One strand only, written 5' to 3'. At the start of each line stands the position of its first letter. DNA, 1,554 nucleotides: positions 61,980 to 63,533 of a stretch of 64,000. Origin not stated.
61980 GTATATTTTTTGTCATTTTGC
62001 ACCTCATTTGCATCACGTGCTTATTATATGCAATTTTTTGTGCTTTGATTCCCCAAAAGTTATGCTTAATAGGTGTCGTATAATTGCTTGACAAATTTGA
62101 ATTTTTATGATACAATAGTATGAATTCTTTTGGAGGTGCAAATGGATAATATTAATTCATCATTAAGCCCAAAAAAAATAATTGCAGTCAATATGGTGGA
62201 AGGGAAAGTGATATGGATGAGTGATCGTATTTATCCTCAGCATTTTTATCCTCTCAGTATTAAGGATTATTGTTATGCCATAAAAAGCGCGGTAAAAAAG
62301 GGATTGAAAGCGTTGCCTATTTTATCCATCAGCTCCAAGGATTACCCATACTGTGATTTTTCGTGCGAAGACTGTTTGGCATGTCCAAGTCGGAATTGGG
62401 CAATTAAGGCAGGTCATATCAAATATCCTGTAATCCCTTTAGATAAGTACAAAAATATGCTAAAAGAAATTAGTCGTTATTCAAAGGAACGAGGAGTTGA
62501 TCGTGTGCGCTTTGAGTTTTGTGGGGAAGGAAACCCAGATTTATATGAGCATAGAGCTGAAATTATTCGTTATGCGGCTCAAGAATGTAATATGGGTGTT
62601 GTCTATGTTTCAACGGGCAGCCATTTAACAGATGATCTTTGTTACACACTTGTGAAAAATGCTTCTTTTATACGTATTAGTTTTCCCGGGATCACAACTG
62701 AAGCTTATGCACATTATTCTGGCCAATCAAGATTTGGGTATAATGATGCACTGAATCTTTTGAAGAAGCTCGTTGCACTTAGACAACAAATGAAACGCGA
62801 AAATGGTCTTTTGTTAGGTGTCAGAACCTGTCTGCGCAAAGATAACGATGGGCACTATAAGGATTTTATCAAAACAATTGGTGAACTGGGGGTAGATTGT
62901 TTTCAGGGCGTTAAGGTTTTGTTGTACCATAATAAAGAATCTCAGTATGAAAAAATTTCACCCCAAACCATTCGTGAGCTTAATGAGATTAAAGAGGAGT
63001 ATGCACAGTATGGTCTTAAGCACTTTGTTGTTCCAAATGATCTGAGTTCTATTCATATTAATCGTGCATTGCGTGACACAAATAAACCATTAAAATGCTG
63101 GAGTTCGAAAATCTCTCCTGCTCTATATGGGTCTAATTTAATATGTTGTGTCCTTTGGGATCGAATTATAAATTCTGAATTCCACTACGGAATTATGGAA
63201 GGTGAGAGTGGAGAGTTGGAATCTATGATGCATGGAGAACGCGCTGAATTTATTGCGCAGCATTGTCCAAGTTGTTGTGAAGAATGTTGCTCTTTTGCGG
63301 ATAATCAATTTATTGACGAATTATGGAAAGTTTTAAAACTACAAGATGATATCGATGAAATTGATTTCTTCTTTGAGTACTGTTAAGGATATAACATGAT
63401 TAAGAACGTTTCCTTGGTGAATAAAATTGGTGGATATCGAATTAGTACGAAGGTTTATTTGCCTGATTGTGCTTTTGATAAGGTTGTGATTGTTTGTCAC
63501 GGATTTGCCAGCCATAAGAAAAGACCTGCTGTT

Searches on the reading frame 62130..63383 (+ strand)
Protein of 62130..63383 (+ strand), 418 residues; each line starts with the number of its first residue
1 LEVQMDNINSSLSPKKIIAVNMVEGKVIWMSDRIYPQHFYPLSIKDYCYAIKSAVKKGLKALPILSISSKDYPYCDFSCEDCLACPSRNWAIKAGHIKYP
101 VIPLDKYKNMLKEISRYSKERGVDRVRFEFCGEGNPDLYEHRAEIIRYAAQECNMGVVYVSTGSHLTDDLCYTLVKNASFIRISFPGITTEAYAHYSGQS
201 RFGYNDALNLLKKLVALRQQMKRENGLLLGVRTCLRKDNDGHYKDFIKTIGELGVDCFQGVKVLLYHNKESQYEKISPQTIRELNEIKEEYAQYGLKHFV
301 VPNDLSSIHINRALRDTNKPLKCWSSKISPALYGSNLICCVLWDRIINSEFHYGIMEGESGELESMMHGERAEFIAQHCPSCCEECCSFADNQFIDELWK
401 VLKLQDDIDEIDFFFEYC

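Call 20: search_protein_families(library=ncbifam, proteins=[window:62130-63383:+], max_evalue=0.00001)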
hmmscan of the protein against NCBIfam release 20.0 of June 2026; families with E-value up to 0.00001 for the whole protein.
window:62130-63383:+ (418 aa): 1 family
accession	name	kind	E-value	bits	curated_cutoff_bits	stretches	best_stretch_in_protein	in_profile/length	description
NF038283.1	viperin_w_prok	equivalog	1.5e-08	34.1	180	1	75-279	12-204/281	viperin family antiviral radical SAM protein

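Call 74: search_protein_families(library=pfam, proteins=[window:62130-63383:+], max_evalue=0.001)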
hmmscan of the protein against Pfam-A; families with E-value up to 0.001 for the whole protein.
window:62130-63383:+ (418 aa): 0 families
